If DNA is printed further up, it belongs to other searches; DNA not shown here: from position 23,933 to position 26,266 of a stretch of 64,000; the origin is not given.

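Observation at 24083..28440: NuoE-like / NuoF-like / (HydA-N-terminal + GltD)-like operon: candidate Stn/Nfn-type electron-bifurcating transhydrogenase, expressed from an AT-rich island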

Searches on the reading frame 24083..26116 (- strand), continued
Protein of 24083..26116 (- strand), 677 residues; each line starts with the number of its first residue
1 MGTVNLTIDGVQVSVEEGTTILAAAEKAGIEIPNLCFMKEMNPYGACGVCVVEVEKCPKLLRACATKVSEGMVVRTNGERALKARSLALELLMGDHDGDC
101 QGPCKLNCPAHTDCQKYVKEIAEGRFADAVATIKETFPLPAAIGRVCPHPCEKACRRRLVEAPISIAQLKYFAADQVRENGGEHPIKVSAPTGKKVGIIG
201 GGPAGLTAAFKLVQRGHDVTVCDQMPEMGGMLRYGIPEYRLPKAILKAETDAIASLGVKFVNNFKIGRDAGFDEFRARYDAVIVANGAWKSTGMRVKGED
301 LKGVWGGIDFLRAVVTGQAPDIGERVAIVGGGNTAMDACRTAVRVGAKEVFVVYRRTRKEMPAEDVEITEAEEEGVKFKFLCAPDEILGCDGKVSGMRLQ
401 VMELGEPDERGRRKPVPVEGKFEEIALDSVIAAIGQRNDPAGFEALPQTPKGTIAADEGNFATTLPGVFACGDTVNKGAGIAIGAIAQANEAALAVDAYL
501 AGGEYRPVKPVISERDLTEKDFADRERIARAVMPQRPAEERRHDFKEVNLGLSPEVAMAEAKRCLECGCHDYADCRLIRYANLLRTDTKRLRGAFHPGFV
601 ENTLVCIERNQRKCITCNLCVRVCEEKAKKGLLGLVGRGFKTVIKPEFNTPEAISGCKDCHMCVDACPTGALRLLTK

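Call 24: search_protein_representatives(protein=window:24083-26116:-)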
Query: 677 residues. Proteins with E-value up to 0.001 (for the whole library): 35722; up to 1e-10: 18112; up to 1e-30: 5029. The best 150 are listed.
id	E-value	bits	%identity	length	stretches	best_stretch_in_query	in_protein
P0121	2.9e-288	974.5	64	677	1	4-675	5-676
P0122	1.6e-220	750.7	54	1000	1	1-672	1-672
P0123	9.0e-220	748.2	57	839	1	4-597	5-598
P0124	1.8e-212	724.1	51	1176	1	4-672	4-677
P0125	3.3e-211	719.9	54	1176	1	6-673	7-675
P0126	9.9e-211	718.3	52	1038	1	2-673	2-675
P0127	1.0e-209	715.0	52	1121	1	4-672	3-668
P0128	4.8e-209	712.8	52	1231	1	2-672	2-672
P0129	6.2e-209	712.4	51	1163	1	4-673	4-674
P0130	2.4e-206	703.9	52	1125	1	7-672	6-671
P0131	4.2e-205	699.7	50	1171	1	5-673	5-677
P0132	8.0e-203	692.2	51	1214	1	3-672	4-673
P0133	1.2e-198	678.4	50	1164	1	4-672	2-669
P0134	1.3e-198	678.3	57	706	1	4-532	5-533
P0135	1.7e-197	674.6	46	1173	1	4-673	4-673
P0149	7.5e-175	599.8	47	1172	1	5-673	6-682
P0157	3.0e-168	577.9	43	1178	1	2-672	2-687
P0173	2.5e-163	561.7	47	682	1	4-672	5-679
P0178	1.1e-162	559.6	42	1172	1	6-672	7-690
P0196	2.7e-157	541.8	44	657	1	3-647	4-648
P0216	8.5e-154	530.2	44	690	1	1-672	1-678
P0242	1.2e-147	509.9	42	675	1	2-667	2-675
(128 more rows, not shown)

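Call 34: find_encoding_contigs(protein=P0042, flank=8000, max_places=3)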
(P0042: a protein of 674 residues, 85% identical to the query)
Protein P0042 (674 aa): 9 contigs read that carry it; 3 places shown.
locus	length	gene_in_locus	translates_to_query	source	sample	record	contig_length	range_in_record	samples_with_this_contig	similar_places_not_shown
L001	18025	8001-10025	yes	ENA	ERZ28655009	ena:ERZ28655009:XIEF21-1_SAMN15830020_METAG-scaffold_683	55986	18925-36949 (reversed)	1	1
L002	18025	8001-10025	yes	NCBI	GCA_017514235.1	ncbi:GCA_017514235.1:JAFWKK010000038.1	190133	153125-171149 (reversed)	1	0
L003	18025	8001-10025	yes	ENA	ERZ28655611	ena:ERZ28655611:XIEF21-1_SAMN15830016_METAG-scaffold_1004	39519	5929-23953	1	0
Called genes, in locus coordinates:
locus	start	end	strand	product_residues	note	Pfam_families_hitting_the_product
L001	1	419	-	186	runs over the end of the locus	PF02517:Rce1-like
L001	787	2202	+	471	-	PF01946:Thi4 (weak), PF00070:Pyr_redox (faint), PF00890:FAD_binding_2 (weak), PF01134:GIDA, PF07992:Pyr_redox_2 (weak), PF12831:FAD_oxidored, PF13450:NAD_binding_8 (weak), PF12831:FAD_oxidored, +1 more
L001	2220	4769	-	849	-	PF08455:SNF2_assoc, PF04851:ResIII (weak), PF00176:SNF2-rel_dom, PF00270:DEAD (faint), PF00271:Helicase_C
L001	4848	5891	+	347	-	PF01351:RNase_HII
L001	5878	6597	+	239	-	PF01618:MotA_ExbB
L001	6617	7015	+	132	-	PF02472:ExbD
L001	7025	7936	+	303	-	-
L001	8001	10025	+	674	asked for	PF00111:Fer2, PF13510:Fer2_4, PF14691:Fer4_20, PF03486:HI0933_like (weak), PF07992:Pyr_redox_2, PF13450:NAD_binding_8 (weak), PF13738:Pyr_redox_3 (weak), PF22117:Fer4_Nqo3 (weak), +5 more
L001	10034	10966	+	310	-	PF00291:PALP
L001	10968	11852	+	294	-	PF00152:tRNA-synt_2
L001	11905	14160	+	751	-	-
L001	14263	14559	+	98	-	-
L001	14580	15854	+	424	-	PF03781:FGE-sulfatase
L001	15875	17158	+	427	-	PF03781:FGE-sulfatase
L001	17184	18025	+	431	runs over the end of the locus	PF03781:FGE-sulfatase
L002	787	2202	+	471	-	PF01946:Thi4 (weak), PF00070:Pyr_redox (faint), PF00890:FAD_binding_2 (weak), PF01134:GIDA, PF07992:Pyr_redox_2 (weak), PF12831:FAD_oxidored, PF13450:NAD_binding_8 (weak), PF12831:FAD_oxidored, +1 more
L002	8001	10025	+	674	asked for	PF00111:Fer2, PF13510:Fer2_4, PF14691:Fer4_20, PF03486:HI0933_like (weak), PF07992:Pyr_redox_2, PF13450:NAD_binding_8 (weak), PF13738:Pyr_redox_3 (weak), PF22117:Fer4_Nqo3 (weak), +5 more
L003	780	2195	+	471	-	PF01946:Thi4 (weak), PF00070:Pyr_redox (faint), PF00890:FAD_binding_2 (weak), PF01134:GIDA, PF07992:Pyr_redox_2 (weak), PF12831:FAD_oxidored, PF13450:NAD_binding_8 (weak), PF12831:FAD_oxidored, +1 more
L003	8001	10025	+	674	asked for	PF00111:Fer2, PF13510:Fer2_4, PF14691:Fer4_20, PF03486:HI0933_like (weak), PF07992:Pyr_redox_2, PF13450:NAD_binding_8 (weak), PF13738:Pyr_redox_3 (weak), PF22117:Fer4_Nqo3 (weak), +5 more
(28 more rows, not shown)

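Call 35: find_encoding_contigs(protein=window:24083-26116:-, flank=8000, max_places=3)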
Protein window:24083-26116:- (677 aa): 4 contigs read that carry it; 3 places shown.
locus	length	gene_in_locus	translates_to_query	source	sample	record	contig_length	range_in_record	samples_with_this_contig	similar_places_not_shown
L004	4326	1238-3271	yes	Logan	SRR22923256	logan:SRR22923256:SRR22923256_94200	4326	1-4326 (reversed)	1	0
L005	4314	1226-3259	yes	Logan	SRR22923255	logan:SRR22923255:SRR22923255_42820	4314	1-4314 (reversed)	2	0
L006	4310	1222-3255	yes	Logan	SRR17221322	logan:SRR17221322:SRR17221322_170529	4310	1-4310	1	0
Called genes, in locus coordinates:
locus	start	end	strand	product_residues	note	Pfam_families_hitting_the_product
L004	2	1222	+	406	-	?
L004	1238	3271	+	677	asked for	PF00111:Fer2, PF13510:Fer2_4, PF14691:Fer4_20, PF01262:AlaDh_PNT_C (faint), PF01266:DAO (weak), PF07992:Pyr_redox_2, PF13450:NAD_binding_8 (weak), PF12838:Fer4_7 (weak), +4 more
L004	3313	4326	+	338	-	?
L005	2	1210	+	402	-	?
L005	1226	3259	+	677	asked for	PF00111:Fer2, PF13510:Fer2_4, PF14691:Fer4_20, PF01262:AlaDh_PNT_C (faint), PF01266:DAO (weak), PF07992:Pyr_redox_2, PF13450:NAD_binding_8 (weak), PF12838:Fer4_7 (weak), +4 more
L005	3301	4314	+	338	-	?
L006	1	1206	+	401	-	?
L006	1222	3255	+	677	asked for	PF00111:Fer2, PF13510:Fer2_4, PF14691:Fer4_20, PF01262:AlaDh_PNT_C (faint), PF01266:DAO (weak), PF07992:Pyr_redox_2, PF13450:NAD_binding_8 (weak), PF12838:Fer4_7 (weak), +4 more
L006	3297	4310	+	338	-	?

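Call 37: find_related_loci(query=window:24083-26116:-, collection=genome_contigs, flank=10000)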
Query window:24083-26116:- (677 aa) in genome_contigs; peptide patterns used: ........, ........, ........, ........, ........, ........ (x = any residue, [..] = any of these).
397 stretches matched a pattern; 318 encode a relative of the query (tblastn E <= 1e-3); the best 80 are kept; 80 distinct loci.
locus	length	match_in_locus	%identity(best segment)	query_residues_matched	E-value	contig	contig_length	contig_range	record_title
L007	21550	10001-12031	99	1-677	0e+0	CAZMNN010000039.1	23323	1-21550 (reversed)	MAG TPA_asm: uncultured Lentisphaeraceae bacterium isolate binchicken_co370_263 genome assembly, contig: NODE_2371_lengt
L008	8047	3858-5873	91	4-675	0e+0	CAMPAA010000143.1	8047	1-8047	MAG: uncultured Verrucomicrobia bacterium isolate SRR873601_bin.122_metaWRAP_v1.3_MAG genome assembly, contig: NODE_2939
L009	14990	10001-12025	92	1-675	0e+0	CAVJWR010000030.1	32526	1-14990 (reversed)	Limosilactobacillus gorillae isolate H07618-L1_cleanbin_000041 genome assembly, contig: Spades_H07618-L1_contig_1013, wh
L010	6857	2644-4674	85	1-677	0e+0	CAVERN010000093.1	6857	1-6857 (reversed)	bacterium isolate H07633-L1_cleanbin_000036 genome assembly, contig: Spades_H07633-L1_contig_6064, whole genome shotgun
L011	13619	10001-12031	88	1-677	0e+0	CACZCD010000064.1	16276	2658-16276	uncultured bacterium isolate RUG12478 genome assembly, contig: RUG12478_asm_64, whole genome shotgun sequence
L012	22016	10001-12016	86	4-675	0e+0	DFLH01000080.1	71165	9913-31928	MAG TPA_asm: Verrucomicrobia bacterium UBA3624 UBA3624_contig_364, whole genome shotgun sequence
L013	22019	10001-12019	85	4-676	0e+0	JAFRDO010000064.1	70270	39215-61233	MAG: Kiritimatiellae bacterium isolate RGIG2398 Goat_Ileum-4__c242562, whole genome shotgun sequence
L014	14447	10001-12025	92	1-675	0e+0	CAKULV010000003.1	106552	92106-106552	MAG: uncultured Kiritimatiellaeota bacterium isolate REFINED_METABAT215_TOP10_CONTIGS_1500_ASSEMBLY_K77_MERGED__Hadza_Mo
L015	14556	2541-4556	85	4-675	0e+0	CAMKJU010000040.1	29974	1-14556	MAG: uncultured Lentisphaerae bacterium isolate SRR12081301_bin.91_metaWRAP_v1.3_MAG genome assembly, contig: ERZ1228976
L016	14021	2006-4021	85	4-675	0e+0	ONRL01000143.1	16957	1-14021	uncultured Lentisphaerae bacterium isolate RUG572 genome assembly, contig: scaffold_9955, whole genome shotgun sequence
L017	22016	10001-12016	85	4-675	0e+0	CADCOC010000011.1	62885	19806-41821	uncultured bacterium isolate RUG14821 genome assembly, contig: RUG14821_asm_11, whole genome shotgun sequence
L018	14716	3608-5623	85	4-675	0e+0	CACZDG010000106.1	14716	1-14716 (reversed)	uncultured bacterium isolate RUG12514 genome assembly, contig: RUG12514_asm_106, whole genome shotgun sequence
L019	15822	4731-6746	85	4-675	0e+0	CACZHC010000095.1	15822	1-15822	uncultured bacterium isolate RUG12612 genome assembly, contig: RUG12612_asm_95, whole genome shotgun sequence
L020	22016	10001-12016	85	4-675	0e+0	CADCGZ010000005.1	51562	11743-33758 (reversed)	uncultured bacterium isolate RUG14632 genome assembly, contig: RUG14632_asm_5, whole genome shotgun sequence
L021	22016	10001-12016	85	4-675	0e+0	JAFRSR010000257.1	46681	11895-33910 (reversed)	MAG: Kiritimatiellae bacterium isolate RGIG2765 Goat_Omasum-5__c390793, whole genome shotgun sequence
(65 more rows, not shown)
